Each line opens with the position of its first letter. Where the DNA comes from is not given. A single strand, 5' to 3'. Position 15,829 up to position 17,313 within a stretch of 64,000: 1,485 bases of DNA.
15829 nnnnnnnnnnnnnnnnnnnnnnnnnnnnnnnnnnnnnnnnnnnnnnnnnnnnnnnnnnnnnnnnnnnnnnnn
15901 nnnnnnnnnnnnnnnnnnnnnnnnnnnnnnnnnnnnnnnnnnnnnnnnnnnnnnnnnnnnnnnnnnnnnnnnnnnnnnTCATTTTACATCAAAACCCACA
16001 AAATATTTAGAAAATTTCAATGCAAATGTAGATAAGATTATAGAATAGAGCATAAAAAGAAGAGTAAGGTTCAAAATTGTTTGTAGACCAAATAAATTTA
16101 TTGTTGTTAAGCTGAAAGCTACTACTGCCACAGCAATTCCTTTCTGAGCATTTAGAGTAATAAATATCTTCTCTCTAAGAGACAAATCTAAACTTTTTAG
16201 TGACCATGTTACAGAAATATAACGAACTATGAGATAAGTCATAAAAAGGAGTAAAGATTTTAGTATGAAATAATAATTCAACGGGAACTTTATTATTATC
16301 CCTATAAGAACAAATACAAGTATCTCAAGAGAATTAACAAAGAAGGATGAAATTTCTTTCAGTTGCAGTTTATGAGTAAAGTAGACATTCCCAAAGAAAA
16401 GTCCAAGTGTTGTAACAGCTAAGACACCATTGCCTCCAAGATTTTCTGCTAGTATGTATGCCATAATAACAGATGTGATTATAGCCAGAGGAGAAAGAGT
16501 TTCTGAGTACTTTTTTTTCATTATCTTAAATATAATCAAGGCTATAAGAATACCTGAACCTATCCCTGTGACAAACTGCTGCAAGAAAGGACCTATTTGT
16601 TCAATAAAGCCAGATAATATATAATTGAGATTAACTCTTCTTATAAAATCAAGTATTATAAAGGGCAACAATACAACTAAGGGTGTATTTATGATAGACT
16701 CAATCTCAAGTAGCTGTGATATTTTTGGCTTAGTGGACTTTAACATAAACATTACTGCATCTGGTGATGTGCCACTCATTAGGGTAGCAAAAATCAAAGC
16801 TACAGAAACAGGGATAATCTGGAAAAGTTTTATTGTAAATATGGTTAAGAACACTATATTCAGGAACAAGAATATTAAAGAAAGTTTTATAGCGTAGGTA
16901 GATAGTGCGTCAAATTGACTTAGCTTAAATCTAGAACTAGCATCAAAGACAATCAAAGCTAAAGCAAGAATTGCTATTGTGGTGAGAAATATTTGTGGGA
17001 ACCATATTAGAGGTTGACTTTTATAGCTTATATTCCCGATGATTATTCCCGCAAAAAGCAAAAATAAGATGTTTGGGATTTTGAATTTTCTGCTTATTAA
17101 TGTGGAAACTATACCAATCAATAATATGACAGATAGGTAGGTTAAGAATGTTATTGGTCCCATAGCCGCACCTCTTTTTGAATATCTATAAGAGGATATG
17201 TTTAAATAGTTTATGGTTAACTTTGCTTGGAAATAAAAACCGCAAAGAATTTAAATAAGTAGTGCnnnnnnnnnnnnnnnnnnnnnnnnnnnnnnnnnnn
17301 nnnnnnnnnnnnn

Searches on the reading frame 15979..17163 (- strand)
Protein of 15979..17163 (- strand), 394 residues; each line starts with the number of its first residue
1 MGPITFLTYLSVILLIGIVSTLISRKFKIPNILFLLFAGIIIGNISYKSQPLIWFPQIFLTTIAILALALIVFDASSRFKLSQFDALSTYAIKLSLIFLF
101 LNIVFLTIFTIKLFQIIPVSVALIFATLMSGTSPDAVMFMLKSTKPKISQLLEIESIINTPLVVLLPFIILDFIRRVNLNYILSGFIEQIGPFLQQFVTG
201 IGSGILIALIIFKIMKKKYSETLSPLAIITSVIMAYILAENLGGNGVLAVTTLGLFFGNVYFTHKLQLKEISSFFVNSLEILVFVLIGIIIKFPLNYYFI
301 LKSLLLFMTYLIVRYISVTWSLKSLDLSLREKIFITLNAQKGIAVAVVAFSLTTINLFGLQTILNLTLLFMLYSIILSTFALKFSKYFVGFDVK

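Call 93: search_protein_families(library=pfam, proteins=[window:15979-17163:-], max_evalue=0.00001)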
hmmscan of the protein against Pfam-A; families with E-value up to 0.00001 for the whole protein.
window:15979-17163:- (394 aa): 1 family
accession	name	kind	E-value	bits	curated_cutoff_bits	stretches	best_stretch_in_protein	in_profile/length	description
PF00999.27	Na_H_Exchanger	-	5.4e-32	111.5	26.2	1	14-383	4-370/375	Sodium/hydrogen exchanger, transmembrane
